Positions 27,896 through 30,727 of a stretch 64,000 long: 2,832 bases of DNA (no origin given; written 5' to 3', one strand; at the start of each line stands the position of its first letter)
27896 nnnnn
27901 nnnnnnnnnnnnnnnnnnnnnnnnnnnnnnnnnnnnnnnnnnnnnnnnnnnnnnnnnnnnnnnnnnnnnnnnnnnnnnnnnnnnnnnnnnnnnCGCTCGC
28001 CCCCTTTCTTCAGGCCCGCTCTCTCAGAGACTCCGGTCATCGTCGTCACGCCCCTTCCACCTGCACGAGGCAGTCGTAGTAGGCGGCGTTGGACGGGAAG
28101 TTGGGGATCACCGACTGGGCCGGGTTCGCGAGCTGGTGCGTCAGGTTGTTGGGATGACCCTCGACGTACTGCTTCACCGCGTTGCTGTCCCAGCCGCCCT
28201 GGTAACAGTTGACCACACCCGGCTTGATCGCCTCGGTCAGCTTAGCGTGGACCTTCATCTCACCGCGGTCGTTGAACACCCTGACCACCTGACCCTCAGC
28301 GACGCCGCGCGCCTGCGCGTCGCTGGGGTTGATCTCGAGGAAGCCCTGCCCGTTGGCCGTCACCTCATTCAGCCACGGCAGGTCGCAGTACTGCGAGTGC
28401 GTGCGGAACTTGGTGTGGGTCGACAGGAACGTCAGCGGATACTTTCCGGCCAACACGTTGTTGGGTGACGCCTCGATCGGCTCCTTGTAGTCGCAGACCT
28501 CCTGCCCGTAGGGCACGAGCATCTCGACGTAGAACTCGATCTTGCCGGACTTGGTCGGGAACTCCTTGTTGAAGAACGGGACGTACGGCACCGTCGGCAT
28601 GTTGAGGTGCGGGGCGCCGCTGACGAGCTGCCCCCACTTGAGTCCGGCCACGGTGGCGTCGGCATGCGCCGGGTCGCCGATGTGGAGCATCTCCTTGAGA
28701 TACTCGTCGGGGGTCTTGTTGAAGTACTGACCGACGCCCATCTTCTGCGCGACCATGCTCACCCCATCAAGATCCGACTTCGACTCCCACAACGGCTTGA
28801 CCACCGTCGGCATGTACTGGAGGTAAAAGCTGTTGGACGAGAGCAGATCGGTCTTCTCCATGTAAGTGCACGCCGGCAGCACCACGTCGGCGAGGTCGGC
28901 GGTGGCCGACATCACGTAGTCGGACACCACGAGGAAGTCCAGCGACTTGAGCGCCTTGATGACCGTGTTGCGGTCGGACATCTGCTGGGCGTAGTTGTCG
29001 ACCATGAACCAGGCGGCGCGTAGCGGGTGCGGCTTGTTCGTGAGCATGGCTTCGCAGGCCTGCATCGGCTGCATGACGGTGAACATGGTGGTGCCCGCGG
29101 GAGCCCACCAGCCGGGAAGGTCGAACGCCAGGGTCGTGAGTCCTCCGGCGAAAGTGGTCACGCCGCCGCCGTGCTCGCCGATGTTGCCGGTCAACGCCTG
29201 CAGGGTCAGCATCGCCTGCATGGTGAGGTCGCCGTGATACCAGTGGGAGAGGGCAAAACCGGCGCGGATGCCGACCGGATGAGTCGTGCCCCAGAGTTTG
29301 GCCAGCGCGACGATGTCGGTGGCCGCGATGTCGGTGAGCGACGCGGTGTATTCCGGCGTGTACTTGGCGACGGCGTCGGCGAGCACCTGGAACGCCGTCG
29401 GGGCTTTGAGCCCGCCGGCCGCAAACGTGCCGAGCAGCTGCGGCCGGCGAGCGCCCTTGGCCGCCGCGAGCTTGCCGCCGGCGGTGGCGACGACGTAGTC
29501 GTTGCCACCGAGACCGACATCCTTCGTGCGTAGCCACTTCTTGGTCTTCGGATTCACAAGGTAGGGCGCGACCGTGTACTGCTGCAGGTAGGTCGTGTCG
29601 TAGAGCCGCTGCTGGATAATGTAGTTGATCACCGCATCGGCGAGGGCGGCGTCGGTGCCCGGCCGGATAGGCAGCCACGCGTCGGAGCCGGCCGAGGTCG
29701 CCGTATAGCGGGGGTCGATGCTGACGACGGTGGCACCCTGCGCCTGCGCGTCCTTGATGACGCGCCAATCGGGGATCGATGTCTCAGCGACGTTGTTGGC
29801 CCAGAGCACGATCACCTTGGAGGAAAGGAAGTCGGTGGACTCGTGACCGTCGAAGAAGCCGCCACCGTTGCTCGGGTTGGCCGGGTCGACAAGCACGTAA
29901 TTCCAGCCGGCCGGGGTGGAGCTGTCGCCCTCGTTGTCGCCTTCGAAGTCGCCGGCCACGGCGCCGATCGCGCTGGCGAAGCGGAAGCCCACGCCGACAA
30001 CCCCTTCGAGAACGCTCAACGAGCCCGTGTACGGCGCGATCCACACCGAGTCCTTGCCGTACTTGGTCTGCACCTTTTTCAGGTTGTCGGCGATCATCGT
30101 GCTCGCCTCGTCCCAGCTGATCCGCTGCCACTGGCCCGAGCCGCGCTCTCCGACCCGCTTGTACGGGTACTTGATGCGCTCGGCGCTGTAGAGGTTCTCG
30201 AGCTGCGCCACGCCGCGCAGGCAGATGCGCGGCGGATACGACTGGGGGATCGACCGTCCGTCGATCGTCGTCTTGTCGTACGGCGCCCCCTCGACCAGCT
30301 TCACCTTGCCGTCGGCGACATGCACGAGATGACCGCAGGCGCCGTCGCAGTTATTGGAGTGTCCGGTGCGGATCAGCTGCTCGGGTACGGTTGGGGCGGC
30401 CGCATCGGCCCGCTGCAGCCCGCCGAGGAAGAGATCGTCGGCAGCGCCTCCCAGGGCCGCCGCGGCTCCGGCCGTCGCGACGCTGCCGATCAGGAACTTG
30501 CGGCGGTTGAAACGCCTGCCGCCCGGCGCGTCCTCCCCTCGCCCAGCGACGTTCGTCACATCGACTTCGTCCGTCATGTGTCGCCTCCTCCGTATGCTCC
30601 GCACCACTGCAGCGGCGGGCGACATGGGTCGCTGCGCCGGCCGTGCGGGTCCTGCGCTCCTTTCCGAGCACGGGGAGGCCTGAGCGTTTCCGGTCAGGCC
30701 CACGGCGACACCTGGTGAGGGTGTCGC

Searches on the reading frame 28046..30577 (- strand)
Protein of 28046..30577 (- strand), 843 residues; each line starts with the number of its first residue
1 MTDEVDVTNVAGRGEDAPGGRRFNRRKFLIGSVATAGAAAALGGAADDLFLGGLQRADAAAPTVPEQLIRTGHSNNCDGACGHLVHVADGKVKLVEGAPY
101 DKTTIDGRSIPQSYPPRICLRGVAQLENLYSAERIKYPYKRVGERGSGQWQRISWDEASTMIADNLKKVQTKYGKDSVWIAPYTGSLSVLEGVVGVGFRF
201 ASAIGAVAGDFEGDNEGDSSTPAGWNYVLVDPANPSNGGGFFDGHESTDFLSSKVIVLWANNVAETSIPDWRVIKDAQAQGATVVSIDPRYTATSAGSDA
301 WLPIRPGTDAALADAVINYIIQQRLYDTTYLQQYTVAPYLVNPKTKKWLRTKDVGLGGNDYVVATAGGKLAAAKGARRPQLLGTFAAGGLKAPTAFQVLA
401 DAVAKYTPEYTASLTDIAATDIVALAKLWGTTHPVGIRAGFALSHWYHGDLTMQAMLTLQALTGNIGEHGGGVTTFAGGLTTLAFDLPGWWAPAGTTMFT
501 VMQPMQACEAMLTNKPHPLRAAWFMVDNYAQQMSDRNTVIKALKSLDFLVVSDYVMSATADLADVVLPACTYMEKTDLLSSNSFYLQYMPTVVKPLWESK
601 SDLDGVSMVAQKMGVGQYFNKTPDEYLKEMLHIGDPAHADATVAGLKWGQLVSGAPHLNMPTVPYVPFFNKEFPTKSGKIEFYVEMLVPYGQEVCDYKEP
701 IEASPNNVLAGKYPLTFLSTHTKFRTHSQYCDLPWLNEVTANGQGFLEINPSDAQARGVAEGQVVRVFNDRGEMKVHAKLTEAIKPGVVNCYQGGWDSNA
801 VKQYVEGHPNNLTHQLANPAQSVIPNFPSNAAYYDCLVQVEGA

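Call 7: search_protein_families(library=pfam, proteins=[window:28046-30577:-])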
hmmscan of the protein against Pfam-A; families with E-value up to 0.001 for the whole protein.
window:28046-30577:- (843 aa): 2 families
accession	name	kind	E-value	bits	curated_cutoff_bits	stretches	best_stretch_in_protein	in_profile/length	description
PF00384.28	Molybdopterin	-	2.5e-55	188.4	24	1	134-606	1-347/353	Molybdopterin oxidoreductase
PF01568.27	Molydop_binding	-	9.8e-22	77.5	26.8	1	715-819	1-99/110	Molydopterin dinucleotide binding domain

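Call 35: find_homologous_proteins(query=window:28046-30577:-, max_evalue=1e-100)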
Query window:28046-30577:- (843 aa): 293 proteins with E <= 1e-100 among 8000 candidates; the best 120 are listed.
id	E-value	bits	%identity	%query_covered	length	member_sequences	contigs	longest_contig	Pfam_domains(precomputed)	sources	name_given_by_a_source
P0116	0.0e+0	1960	100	100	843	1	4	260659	PF00384.28,PF01568.28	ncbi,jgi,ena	jgi:molybdopterin-containing oxidoreductase family molybdopterin binding subunit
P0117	0.0e+0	1765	89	100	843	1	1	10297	PF00384.28,PF01568.28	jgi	-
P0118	0.0e+0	1756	89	100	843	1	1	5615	PF00384.28,PF01568.28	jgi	-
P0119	0.0e+0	1742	88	100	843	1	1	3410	PF00384.28,PF01568.28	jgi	-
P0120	0.0e+0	1731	87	100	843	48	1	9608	PF00384.28,PF01568.28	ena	-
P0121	0.0e+0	1728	87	100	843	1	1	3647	PF00384.28,PF01568.28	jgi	jgi:anaerobic dimethyl sulfoxide reductase subunit A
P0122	0.0e+0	1715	86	100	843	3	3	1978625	PF00384.28,PF01568.28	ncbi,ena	-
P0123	0.0e+0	1707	86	100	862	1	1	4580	PF00384.28,PF01568.28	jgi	jgi:anaerobic selenocysteine-containing dehydrogenase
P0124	0.0e+0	1704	86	100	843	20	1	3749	PF00384.28,PF01568.28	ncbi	-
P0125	0.0e+0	1695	86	100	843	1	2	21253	PF00384.28,PF01568.28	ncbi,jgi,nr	ncbi:MAG TPA: molybdopterin-dependent oxidoreductase [Thermoleophilia bacterium]|nr:molybdopterin-de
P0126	0.0e+0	1691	86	100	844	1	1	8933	PF00384.28,PF01568.28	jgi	jgi:anaerobic selenocysteine-containing dehydrogenase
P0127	0.0e+0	1687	85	100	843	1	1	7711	PF00384.28,PF01568.28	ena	-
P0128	0.0e+0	1685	85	100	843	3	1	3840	PF00384.28,PF01568.28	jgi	-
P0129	0.0e+0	1684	85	100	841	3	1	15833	PF00384.28,PF01568.28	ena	-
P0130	0.0e+0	1680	85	100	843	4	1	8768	PF00384.28,PF01568.28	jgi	jgi:molybdopterin-containing oxidoreductase family molybdopterin binding subunit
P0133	0.0e+0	1615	81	100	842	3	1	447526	PF00384.28,PF01568.28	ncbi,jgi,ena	jgi:molybdopterin-containing oxidoreductase family molybdopterin binding subunit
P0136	0.0e+0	1594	81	100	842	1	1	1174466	PF00384.28,PF01568.28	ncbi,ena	-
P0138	0.0e+0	1544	79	98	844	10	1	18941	PF00384.28,PF01568.28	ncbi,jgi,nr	ncbi:MAG TPA: molybdopterin-dependent oxidoreductase [Thermoleophilia bacterium]|nr:molybdopterin-de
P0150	0.0e+0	1401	73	98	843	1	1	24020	PF00384.28,PF01568.28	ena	-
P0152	0.0e+0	1369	70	98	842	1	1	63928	PF00384.28,PF01568.28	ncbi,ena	-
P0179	0.0e+0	1290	68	97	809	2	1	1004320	PF00384.28,PF01568.28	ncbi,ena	-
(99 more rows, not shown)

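Call 36: find_encoding_contigs(protein=P0117, flank=3000, max_places=1)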
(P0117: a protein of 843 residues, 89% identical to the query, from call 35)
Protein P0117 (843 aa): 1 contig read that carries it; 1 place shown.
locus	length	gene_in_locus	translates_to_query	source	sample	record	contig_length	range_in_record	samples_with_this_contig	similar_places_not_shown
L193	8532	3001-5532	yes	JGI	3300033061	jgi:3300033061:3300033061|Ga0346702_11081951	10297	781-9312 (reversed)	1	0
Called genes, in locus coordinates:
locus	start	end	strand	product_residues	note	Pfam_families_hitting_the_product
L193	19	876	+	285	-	PF00005:ABC_tran, PF13304:AAA_21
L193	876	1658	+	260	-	PF12730:ABC2_membrane_4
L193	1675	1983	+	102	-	PF07615:Ykof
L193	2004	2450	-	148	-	PF04472:SepF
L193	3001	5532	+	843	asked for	PF00384:Molybdopterin, PF01568:Molydop_binding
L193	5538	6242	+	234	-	PF12838:Fer4_7 (weak), PF13237:Fer4_10 (weak), PF13247:Fer4_11, PF14697:Fer4_21 (weak), PF00037:Fer4 (weak), PF12797:Fer4_2 (weak), PF12837:Fer4_6 (weak), PF13247:Fer4_11, +5 more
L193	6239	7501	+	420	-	PF03916:NrfD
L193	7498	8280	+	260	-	PF02613:Nitrate_red_del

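Call 37: find_encoding_contigs(protein=P0122, flank=3000, max_places=1)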
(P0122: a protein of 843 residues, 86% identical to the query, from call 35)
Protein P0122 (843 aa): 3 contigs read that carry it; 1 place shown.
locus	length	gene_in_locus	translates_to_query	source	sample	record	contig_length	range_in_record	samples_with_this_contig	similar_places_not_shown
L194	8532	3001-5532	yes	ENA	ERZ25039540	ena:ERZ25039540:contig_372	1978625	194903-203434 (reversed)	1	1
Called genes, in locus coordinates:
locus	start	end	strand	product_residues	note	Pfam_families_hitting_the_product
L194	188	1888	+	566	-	PF00749:tRNA-synt_1c, PF03950:tRNA-synt_1c_C, PF20974:tRNA-synt_1c_C2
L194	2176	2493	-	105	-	PF02627:CMD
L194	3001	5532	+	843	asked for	PF00384:Molybdopterin, PF01568:Molydop_binding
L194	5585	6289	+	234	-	PF12838:Fer4_7 (weak), PF13237:Fer4_10, PF13247:Fer4_11, PF13187:Fer4_9 (weak), PF14697:Fer4_21 (weak), PF00037:Fer4 (weak), PF12797:Fer4_2 (weak), PF13247:Fer4_11, +2 more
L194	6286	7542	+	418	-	PF03916:NrfD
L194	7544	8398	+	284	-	PF02613:Nitrate_red_del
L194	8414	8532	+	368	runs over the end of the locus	PF12837:Fer4_6 (faint), PF12838:Fer4_7, PF25160:LdpA_Fe-S-bd (weak), PF00037:Fer4 (weak), PF13237:Fer4_10 (weak), PF12838:Fer4_7, PF13187:Fer4_9 (weak), PF00037:Fer4 (weak), +5 more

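Call 38: find_encoding_contigs(protein=P0125, flank=3000, max_places=1)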
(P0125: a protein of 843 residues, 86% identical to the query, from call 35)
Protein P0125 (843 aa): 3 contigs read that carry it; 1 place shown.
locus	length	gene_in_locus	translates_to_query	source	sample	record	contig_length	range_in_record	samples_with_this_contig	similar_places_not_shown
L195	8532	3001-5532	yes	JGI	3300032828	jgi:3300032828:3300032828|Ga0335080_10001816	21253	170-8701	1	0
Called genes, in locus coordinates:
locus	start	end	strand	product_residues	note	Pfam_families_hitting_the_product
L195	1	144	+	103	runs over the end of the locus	?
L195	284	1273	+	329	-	PF00140:Sigma70_r1_2, PF04542:Sigma70_r2, PF04539:Sigma70_r3, PF04545:Sigma70_r4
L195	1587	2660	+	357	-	PF24568:CC_PcsB (weak)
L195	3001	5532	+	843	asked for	PF00384:Molybdopterin, PF01568:Molydop_binding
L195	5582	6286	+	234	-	PF13237:Fer4_10, PF13247:Fer4_11, PF13187:Fer4_9 (weak), PF14697:Fer4_21 (weak), PF00037:Fer4 (weak), PF12797:Fer4_2 (weak), PF12837:Fer4_6 (weak), PF13247:Fer4_11, +3 more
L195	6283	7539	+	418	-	PF03916:NrfD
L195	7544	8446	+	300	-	PF02613:Nitrate_red_del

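Call 39: find_encoding_contigs(protein=P0133, flank=3000, max_places=1)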
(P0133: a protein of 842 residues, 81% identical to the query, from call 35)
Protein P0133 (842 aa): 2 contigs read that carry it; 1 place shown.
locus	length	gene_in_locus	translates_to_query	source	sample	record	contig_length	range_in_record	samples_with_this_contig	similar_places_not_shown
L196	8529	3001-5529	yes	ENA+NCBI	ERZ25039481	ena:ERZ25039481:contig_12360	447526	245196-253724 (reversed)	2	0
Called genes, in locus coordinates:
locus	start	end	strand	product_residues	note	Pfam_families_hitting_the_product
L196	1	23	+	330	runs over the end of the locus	PF00140:Sigma70_r1_2, PF04542:Sigma70_r2, PF04539:Sigma70_r3, PF04545:Sigma70_r4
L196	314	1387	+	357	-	PF24568:CC_PcsB (weak)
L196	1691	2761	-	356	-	PF13518:HTH_28 (weak), PF13551:HTH_29, PF13565:HTH_32, PF00665:rve, PF13683:rve_3 (weak)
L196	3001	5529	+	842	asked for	PF00384:Molybdopterin, PF01568:Molydop_binding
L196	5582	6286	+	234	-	PF12838:Fer4_7 (weak), PF13237:Fer4_10, PF13247:Fer4_11, PF14697:Fer4_21 (weak), PF00037:Fer4 (weak), PF12797:Fer4_2 (weak), PF12838:Fer4_7, PF13247:Fer4_11, +3 more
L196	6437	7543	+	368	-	PF03916:NrfD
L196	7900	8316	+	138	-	PF02613:Nitrate_red_del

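Call 40: find_encoding_contigs(protein=P0136, flank=3000, max_places=1)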
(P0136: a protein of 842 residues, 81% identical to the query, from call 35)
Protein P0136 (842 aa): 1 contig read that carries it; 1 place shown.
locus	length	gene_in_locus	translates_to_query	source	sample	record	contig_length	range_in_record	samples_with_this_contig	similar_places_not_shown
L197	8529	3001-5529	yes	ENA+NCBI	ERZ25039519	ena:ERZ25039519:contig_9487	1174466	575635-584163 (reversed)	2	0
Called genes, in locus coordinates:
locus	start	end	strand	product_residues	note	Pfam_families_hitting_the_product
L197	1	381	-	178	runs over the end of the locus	PF01609:DDE_Tnp_1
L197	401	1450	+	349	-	PF00586:AIRS, PF02769:AIRS_C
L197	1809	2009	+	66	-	-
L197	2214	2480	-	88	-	-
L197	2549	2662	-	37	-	-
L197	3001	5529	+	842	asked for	PF00384:Molybdopterin, PF01568:Molydop_binding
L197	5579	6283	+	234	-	PF13237:Fer4_10, PF13247:Fer4_11, PF14697:Fer4_21 (weak), PF00037:Fer4 (weak), PF12797:Fer4_2 (weak), PF12837:Fer4_6 (weak), PF12838:Fer4_7, PF13247:Fer4_11, +3 more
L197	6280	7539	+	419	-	PF03916:NrfD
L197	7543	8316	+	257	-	PF02613:Nitrate_red_del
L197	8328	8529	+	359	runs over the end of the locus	PF12837:Fer4_6 (faint), PF12797:Fer4_2 (faint), PF12798:Fer4_3 (faint), PF12800:Fer4_4 (faint), PF12838:Fer4_7, PF00037:Fer4 (weak), PF12838:Fer4_7, PF13187:Fer4_9 (weak), +5 more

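Call 41: find_encoding_contigs(protein=P0138, flank=3000, max_places=1)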
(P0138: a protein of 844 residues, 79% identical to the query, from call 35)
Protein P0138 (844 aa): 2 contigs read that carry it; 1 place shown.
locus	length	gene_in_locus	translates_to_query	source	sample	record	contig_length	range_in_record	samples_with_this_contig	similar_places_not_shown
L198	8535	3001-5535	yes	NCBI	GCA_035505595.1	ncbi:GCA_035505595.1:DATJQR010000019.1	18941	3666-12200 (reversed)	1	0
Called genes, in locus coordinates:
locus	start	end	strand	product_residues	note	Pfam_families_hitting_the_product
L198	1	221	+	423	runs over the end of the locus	PF13439:Glyco_transf_4, PF13579:Glyco_trans_4_4, PF20706:GT4-conflict, PF00534:Glycos_transf_1, PF13692:Glyco_trans_1_4, PF13524:Glyco_trans_1_2 (weak)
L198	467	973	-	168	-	PF01243:PNPOx_N (weak), PF12900:Pyridox_ox_2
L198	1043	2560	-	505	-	-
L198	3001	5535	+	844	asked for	PF00384:Molybdopterin, PF01568:Molydop_binding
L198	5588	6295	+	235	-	PF13237:Fer4_10, PF13247:Fer4_11, PF14697:Fer4_21 (weak), PF00037:Fer4 (weak), PF12797:Fer4_2 (weak), PF12837:Fer4_6 (weak), PF12838:Fer4_7 (weak), PF13247:Fer4_11, +3 more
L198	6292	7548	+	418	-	PF03916:NrfD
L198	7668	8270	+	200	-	PF02613:Nitrate_red_del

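Call 42: find_encoding_contigs(protein=P0150, flank=3000, max_places=1)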
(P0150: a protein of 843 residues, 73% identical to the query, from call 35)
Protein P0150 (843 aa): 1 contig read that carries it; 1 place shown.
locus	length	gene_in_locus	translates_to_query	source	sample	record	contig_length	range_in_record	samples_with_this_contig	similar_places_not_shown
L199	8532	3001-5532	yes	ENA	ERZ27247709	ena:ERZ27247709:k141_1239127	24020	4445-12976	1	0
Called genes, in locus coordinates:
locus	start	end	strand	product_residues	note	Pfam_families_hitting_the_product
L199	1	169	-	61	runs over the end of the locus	-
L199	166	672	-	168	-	-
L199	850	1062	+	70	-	PF01197:Ribosomal_L31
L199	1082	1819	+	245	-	PF02511:Thy1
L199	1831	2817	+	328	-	PF07136:DUF1385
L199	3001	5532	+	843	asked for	PF00384:Molybdopterin, PF01568:Molydop_binding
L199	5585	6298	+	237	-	PF12838:Fer4_7 (weak), PF13237:Fer4_10 (weak), PF13247:Fer4_11, PF14697:Fer4_21 (weak), PF00037:Fer4 (weak), PF12797:Fer4_2 (weak), PF12837:Fer4_6 (weak), PF13247:Fer4_11, +3 more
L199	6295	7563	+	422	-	PF03916:NrfD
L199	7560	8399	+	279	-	PF02613:Nitrate_red_del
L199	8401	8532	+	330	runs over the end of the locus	PF12838:Fer4_7 (weak), PF00037:Fer4 (weak), PF13237:Fer4_10 (weak), PF14697:Fer4_21 (weak), PF12838:Fer4_7, PF13187:Fer4_9, PF00037:Fer4 (weak), PF12837:Fer4_6 (weak), +5 more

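Call 43: find_encoding_contigs(protein=P0152, flank=3000, max_places=1)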
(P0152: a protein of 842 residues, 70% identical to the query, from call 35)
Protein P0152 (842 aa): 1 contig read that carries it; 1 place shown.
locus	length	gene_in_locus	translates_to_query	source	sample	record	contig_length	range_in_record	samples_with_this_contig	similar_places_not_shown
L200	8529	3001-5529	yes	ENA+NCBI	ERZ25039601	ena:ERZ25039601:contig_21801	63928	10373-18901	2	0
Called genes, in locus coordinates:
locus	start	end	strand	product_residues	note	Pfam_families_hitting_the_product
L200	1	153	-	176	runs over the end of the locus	PF00440:TetR_N, PF16859:TetR_C_11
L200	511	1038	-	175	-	PF12900:Pyridox_ox_2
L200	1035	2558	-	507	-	-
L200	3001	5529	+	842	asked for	PF00384:Molybdopterin, PF01568:Molydop_binding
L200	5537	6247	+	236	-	PF12838:Fer4_7 (weak), PF13187:Fer4_9 (weak), PF13237:Fer4_10 (weak), PF13247:Fer4_11, PF14697:Fer4_21 (weak), PF00037:Fer4 (weak), PF12797:Fer4_2 (weak), PF13247:Fer4_11, +5 more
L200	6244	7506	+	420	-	PF03916:NrfD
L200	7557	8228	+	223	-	PF02613:Nitrate_red_del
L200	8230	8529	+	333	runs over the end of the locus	PF12797:Fer4_2 (faint), PF00037:Fer4 (weak), PF12838:Fer4_7, PF13187:Fer4_9 (weak), PF13237:Fer4_10 (weak), PF14697:Fer4_21 (weak), PF00037:Fer4, PF12837:Fer4_6 (weak), +5 more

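Call 44: find_encoding_contigs(protein=P0179, flank=3000, max_places=1)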
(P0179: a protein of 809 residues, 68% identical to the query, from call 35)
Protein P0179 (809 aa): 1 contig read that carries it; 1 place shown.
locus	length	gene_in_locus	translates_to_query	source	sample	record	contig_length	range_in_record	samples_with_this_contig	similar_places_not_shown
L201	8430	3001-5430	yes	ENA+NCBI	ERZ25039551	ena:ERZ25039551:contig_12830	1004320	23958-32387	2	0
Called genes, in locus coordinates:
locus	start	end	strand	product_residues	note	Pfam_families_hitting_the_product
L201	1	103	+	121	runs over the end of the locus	-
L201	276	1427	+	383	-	-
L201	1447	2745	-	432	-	PF00989:PAS, PF08448:PAS_4, PF13188:PAS_8, PF13426:PAS_9, PF08447:PAS_3, PF00989:PAS, PF08448:PAS_4, PF13188:PAS_8, +3 more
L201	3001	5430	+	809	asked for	PF00384:Molybdopterin, PF01568:Molydop_binding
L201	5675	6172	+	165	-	PF13237:Fer4_10, PF13247:Fer4_11, PF12838:Fer4_7 (weak), PF13187:Fer4_9 (weak), PF00037:Fer4 (weak), PF12797:Fer4_2 (weak), PF12837:Fer4_6, PF13247:Fer4_11, +4 more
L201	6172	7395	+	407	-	PF03916:NrfD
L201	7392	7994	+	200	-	PF02613:Nitrate_red_del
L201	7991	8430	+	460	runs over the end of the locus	PF13183:Fer4_8 (faint), PF00037:Fer4, PF12797:Fer4_2 (weak), PF12837:Fer4_6 (weak), PF13237:Fer4_10, PF14697:Fer4_21 (weak), PF12838:Fer4_7, PF13187:Fer4_9 (weak), +2 more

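Call 80: search_protein_families(library=ncbifam, proteins=[window:28046-30577:-], max_evalue=1e-10)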
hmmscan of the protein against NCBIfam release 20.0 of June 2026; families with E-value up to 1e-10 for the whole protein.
window:28046-30577:- (843 aa): 22 families
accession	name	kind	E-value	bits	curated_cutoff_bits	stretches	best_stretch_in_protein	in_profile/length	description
TIGR03479.1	DMSO_red_II_alp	subfamily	2.6e-111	373.2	984.75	2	70-481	59-473/913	molybdopterin-dependent oxidoreductase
TIGR02166.1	dmsA_ynfE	subfamily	8.4e-109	364.8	777.7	2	401-815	327-773/794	DMSO/selenate family reductase complex A subunit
NF011566.1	PRK14990.1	exception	6.8e-82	275.7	1600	2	44-337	32-321/814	dimethylsulfoxide reductase subunit A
NF041885.1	selenate_YnfE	exception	7.4e-76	255.6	1675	2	26-337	5-308/805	selenate/tellurate reductase subunit YnfE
NF012032.0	PRK15488.1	equivalog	3e-75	253.7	694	2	23-336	3-282/759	thiosulfate reductase PhsA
TIGR01591.1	Fdh-alpha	equivalog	2.1e-72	244.2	666.25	2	518-798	383-646/672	formate dehydrogenase subunit alpha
NF041884.1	selenate_YnfF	exception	2.8e-68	230.6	1650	2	24-337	2-301/798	selenate/tellurate reductase subunit YnfF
TIGR00509.1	bisC_fam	subfamily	2.9e-65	220.9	1017.55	2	518-816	412-733/772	molybdopterin guanine dinucleotide-containing S/N-oxide reductase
NF042978.1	EthbenzDh_ebdA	equivalog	3.2e-53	180.7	2000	1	75-477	84-483/977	ethylbenzene dehydrogenase subunit alpha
NF011682.0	PRK15102.1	equivalog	5e-52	177.1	909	1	519-818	471-791/829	trimethylamine-N-oxide reductase TorA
TIGR02164.1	torA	equivalog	2e-49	168.5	1465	1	519-815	467-784/824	trimethylamine-N-oxide reductase TorA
NF047855.1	AssmNtatRedNasC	equivalog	4.8e-48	164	1100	2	116-335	59-263/708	assimilatory nitrate reductase catalytic subunit NasC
TIGR01580.1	narG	equivalog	1.7e-47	161.7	1084.15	1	144-347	151-346/1235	nitrate reductase subunit alpha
TIGR01553.1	formate-DH-alph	equivalog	2.2e-35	121.7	814.2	1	248-478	217-445/1009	formate dehydrogenase-N subunit alpha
NF041513.1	formate_DH_Act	exception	3.9e-31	107.7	1400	1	248-343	208-303/1067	formate dehydrogenase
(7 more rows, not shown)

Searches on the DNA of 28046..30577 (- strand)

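Call 45: search_rna_families(sources=[L193, L194, L195, L196, L197, L198, L199, L200, L201, L106, L120, L151, L153], threshold=gathering)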
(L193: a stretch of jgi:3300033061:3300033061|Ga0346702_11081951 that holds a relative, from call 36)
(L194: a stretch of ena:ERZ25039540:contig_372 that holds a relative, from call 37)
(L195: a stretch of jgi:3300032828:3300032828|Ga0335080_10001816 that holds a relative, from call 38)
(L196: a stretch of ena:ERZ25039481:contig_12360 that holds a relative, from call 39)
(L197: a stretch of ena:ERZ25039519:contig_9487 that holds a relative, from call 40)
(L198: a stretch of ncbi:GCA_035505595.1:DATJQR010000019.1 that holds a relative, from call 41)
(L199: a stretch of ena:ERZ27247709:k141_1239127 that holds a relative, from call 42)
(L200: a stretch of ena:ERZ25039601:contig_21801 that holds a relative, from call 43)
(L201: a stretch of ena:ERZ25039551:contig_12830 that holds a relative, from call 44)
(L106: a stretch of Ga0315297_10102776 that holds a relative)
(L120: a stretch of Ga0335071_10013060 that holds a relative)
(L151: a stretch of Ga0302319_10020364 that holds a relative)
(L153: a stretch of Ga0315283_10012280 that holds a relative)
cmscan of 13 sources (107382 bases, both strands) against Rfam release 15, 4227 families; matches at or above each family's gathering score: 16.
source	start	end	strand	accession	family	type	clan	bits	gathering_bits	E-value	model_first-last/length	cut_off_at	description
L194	43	116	+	RF00005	tRNA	Gene; tRNA;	CL00001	72.4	29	1.2e-13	1-71/71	no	tRNA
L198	345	418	+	RF00005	tRNA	Gene; tRNA;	CL00001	69.1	29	9.2e-13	1-71/71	no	tRNA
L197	2766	2932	+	RF01055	Molybdenum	Cis-reg; riboswitch;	-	68.2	36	4.3e-14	1-135/135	no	Molybdenum/Tungsten riboswitch aptamer (Moco RNA motif)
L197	2195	2268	+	RF00005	tRNA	Gene; tRNA;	CL00001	67.2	29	3.1e-12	1-71/71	no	tRNA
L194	1996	2068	+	RF00005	tRNA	Gene; tRNA;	CL00001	66.7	29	4.3e-12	1-71/71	no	tRNA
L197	1714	1794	-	RF00005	tRNA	Gene; tRNA;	CL00001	63.8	29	2.7e-11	1-71/71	no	tRNA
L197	1634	1706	-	RF00005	tRNA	Gene; tRNA;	CL00001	62.5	29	6.2e-11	1-71/71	no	tRNA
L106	600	762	-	RF01055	Molybdenum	Cis-reg; riboswitch;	-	55.9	36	1.8e-10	1-135/135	no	Molybdenum/Tungsten riboswitch aptamer (Moco RNA motif)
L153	7380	7542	-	RF01055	Molybdenum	Cis-reg; riboswitch;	-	55.9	36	1.8e-10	1-135/135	no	Molybdenum/Tungsten riboswitch aptamer (Moco RNA motif)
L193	2773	2937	+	RF01055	Molybdenum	Cis-reg; riboswitch;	-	55.8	36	1.9e-10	1-135/135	no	Molybdenum/Tungsten riboswitch aptamer (Moco RNA motif)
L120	6078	6248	-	RF01055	Molybdenum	Cis-reg; riboswitch;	-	51.6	36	3.2e-09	1-135/135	no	Molybdenum/Tungsten riboswitch aptamer (Moco RNA motif)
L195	2758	2929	+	RF01055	Molybdenum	Cis-reg; riboswitch;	-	49.8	36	1.1e-08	1-135/135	no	Molybdenum/Tungsten riboswitch aptamer (Moco RNA motif)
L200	2791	2951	+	RF01055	Molybdenum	Cis-reg; riboswitch;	-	48.7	36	2.4e-08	1-135/135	no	Molybdenum/Tungsten riboswitch aptamer (Moco RNA motif)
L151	6810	6981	+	RF01055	Molybdenum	Cis-reg; riboswitch;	-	47.7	36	4.6e-08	1-135/135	no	Molybdenum/Tungsten riboswitch aptamer (Moco RNA motif)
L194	2785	2925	+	RF01055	Molybdenum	Cis-reg; riboswitch;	-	43.1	36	1e-06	13-119/135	no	Molybdenum/Tungsten riboswitch aptamer (Moco RNA motif)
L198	2792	2949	+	RF01055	Molybdenum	Cis-reg; riboswitch;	-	38.9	36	1.7e-05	1-135/135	no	Molybdenum/Tungsten riboswitch aptamer (Moco RNA motif)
